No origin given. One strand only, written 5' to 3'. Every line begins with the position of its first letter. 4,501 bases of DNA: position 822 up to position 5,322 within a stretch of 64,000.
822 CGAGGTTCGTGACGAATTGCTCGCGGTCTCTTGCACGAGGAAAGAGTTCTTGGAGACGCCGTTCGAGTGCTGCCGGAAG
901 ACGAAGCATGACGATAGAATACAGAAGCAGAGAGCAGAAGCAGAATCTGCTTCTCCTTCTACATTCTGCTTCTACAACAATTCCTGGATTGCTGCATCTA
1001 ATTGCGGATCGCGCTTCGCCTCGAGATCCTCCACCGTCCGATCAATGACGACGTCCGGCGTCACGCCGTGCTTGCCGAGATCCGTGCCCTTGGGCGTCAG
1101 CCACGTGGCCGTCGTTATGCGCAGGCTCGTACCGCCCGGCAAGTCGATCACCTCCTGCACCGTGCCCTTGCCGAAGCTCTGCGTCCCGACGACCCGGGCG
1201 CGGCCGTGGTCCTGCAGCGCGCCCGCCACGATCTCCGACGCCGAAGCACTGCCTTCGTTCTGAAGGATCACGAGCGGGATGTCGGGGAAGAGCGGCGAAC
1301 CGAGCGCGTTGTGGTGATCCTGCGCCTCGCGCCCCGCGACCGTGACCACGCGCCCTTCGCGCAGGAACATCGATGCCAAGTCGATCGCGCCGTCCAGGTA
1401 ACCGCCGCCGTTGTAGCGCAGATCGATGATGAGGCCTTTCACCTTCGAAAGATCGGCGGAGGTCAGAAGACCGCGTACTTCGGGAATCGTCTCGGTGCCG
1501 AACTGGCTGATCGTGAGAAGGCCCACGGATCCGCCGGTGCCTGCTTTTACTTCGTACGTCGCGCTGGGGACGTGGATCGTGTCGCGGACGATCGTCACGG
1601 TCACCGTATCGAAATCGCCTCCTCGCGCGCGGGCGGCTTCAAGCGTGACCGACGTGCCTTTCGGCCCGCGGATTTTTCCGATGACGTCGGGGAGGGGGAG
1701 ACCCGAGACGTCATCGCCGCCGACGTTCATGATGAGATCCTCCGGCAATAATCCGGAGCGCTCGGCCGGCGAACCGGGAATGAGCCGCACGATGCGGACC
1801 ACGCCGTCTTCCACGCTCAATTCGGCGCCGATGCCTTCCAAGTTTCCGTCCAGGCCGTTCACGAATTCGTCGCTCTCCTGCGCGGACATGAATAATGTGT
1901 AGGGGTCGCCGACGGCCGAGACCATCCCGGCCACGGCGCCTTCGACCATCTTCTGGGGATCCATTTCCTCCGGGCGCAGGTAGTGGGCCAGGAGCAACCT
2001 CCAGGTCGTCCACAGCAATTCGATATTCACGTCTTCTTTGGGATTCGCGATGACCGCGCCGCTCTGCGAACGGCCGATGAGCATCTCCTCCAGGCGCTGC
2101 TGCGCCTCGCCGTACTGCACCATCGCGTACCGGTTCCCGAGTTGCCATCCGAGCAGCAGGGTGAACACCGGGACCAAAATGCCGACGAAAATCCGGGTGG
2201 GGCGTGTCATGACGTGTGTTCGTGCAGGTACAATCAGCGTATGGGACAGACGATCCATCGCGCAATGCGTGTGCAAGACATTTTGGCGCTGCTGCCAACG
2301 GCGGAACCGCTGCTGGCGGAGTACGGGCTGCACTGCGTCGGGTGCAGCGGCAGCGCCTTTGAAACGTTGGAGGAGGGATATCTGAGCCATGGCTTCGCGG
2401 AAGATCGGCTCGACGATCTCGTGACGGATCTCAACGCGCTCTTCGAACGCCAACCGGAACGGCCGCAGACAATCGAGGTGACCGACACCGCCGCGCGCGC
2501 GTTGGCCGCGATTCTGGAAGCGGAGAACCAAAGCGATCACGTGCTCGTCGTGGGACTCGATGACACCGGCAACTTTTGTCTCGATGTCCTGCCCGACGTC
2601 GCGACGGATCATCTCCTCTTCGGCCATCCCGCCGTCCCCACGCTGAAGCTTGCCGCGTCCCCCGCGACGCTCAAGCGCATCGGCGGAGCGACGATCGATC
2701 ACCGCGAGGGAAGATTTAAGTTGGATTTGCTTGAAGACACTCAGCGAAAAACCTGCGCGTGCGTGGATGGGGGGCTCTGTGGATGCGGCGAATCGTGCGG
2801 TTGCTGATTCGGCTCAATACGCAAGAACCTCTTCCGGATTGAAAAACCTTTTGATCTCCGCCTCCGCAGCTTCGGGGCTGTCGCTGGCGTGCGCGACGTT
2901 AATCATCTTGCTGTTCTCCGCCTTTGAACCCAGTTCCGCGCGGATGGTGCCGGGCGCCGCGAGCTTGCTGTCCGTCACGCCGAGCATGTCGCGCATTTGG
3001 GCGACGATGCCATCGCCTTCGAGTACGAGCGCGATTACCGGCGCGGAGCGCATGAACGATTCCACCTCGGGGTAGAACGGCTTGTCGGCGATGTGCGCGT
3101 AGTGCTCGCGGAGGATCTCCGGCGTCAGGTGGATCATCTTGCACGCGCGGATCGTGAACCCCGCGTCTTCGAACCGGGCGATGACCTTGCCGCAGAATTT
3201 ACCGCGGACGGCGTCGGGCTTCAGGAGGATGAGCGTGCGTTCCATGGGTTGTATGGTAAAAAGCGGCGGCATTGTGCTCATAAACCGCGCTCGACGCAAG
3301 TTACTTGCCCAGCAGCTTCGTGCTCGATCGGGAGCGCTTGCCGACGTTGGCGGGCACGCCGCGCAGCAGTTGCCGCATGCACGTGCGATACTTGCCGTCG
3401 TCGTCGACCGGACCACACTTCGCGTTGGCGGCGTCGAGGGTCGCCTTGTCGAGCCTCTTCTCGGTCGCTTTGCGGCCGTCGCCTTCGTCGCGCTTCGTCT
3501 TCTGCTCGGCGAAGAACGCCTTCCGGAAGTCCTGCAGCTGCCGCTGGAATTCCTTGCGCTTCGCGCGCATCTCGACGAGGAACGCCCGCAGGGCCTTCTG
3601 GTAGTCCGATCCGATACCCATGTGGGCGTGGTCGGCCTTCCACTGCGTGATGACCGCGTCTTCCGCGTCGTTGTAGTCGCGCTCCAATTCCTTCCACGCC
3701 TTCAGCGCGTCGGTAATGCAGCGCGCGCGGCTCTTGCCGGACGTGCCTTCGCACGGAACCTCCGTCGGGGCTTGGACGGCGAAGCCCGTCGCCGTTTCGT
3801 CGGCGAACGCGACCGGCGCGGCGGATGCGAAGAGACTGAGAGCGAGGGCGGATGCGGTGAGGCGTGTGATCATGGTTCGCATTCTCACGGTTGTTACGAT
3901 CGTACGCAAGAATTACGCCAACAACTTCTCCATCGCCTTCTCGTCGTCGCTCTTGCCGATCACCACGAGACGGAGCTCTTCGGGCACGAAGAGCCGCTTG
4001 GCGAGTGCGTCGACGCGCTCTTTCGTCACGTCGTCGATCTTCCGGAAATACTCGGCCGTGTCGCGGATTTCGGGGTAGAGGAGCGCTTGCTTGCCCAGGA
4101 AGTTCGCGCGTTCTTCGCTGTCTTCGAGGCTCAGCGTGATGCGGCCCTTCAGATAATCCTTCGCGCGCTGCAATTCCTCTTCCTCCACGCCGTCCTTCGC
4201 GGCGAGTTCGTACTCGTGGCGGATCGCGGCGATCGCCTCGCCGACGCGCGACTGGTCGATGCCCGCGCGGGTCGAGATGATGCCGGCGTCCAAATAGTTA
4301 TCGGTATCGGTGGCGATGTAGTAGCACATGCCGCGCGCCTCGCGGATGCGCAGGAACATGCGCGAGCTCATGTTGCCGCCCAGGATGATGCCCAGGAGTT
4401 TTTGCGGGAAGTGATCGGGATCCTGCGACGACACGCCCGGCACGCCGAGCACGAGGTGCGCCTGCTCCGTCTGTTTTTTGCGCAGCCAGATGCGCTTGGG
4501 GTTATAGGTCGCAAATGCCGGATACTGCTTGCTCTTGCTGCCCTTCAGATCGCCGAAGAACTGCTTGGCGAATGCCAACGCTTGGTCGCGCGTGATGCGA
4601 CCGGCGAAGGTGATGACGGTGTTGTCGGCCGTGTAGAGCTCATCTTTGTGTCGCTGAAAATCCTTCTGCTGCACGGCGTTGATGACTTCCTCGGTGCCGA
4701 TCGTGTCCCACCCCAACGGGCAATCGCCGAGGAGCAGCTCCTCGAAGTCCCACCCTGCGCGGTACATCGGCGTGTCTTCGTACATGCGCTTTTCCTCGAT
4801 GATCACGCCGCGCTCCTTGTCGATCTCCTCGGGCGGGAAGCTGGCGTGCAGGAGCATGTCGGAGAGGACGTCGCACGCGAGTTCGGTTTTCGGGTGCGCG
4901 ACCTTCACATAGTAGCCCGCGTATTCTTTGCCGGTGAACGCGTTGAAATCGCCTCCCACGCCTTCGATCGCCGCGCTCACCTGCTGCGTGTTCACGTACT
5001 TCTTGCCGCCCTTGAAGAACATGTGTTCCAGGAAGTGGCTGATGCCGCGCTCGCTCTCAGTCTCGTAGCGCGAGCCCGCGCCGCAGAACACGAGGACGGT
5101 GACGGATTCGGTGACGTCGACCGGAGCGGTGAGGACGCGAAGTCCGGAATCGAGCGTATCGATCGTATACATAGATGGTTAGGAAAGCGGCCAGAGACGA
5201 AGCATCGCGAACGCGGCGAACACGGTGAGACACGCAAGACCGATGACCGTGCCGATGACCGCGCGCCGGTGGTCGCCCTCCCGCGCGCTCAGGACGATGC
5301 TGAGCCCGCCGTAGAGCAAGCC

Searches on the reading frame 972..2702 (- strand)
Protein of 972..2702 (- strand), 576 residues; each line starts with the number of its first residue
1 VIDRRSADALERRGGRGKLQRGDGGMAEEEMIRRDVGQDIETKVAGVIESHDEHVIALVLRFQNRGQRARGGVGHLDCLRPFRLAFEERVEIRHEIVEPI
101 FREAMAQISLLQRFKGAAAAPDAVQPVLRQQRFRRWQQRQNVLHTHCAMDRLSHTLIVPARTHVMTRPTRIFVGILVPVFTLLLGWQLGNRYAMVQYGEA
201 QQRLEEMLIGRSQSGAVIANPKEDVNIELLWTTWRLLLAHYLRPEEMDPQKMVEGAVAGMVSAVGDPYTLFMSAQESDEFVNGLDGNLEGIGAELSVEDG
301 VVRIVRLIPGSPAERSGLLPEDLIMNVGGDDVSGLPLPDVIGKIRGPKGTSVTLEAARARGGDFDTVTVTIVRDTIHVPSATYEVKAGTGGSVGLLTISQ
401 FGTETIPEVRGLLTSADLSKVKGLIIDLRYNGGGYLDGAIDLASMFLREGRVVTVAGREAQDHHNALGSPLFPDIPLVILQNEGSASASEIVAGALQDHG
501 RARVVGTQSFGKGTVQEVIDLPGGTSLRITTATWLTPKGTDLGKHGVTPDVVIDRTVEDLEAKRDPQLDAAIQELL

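Call 50: search_protein_families(library=ncbifam, proteins=[window:972-2702:-], max_evalue=1e-10)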
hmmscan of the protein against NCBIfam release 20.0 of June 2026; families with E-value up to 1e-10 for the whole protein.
window:972-2702:- (576 aa): 10 families
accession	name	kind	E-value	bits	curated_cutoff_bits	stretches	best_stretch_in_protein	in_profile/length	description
TIGR00225.1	prc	subfamily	1.3e-90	303.8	218.6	1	248-569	10-330/335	C-terminal processing peptidase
NF052377.1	lmo1851_S41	exception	3.6e-82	276.5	725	1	219-554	39-368/468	lmo1851 family serine protease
NF045590.1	Cterm_S41_CtpC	exception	3e-70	237.1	665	1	233-562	61-387/418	carboxyl-terminal processing protease CtpC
NF045589.1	Cterm_S41_CtpB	exception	2.1e-69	234.2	633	1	255-569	83-397/416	carboxyl-terminal processing protease CtpB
NF045588.1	Cterm_S41_CtpA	exception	2.9e-68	230.6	625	1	234-575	57-401/401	carboxyl-terminal processing protease CtpA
TIGR03900.1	prc_long_Delta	hypoth_equivalog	1.2e-66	225.4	660.95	1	248-554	99-405/973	MXAN_5808 family serine peptidase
NF045591.1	Cterm_S41_CtpZ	exception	4.3e-54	183.8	525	1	254-556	76-377/403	carboxyl-terminal processing protease CtpZ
NF008388.1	PRK11186.1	exception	1.1e-52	179.4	825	1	266-518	223-483/663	carboxy terminal-processing peptidase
NF051464.1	tail_spec_CT441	exception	7e-50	170.4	700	1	266-555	224-527/645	tail-specific protease Tsp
NF058627.1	S41_Gfo1087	equivalog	5.1e-12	45.5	455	0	262-446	97-277/489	GFO_1087 family putative carboxy terminal peptidase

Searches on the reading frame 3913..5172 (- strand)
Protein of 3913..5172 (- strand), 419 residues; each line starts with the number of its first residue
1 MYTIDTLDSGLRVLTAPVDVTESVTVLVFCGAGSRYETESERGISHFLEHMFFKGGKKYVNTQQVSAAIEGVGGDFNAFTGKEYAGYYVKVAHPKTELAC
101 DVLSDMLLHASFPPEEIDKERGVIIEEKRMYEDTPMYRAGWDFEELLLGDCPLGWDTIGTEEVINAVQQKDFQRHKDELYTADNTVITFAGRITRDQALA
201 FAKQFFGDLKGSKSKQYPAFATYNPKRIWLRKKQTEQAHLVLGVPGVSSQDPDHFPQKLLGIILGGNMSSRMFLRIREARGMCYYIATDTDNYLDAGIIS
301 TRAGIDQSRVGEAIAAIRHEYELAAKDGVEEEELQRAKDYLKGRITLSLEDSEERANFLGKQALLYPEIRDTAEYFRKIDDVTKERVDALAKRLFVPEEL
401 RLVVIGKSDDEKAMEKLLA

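Call 50: search_protein_families(library=ncbifam, proteins=[window:3913-5172:-], max_evalue=1e-10)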
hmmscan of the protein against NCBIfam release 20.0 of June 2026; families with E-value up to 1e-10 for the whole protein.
window:3913-5172:- (419 aa): 4 families
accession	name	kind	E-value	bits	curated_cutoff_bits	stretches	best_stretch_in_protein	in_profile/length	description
NF047422.1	YfmF_fam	equivalog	3.1e-28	98.8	285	1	97-393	99-400/412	EF-P 5-aminopentanol modification-associated protein YfmF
NF047421.1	YfmH_fam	equivalog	3.6e-22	79.1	250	1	36-205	54-217/425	EF-P 5-aminopentanol modification-associated protein YfmH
TIGR02110.1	PQQ_syn_pqqF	equivalog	7.3e-13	48.1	320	1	27-242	25-244/697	pyrroloquinoline quinone biosynthesis protein PqqF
NF011681.0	PRK15101.1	equivalog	8.2e-12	43.9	765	1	9-127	51-169/961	pitrilysin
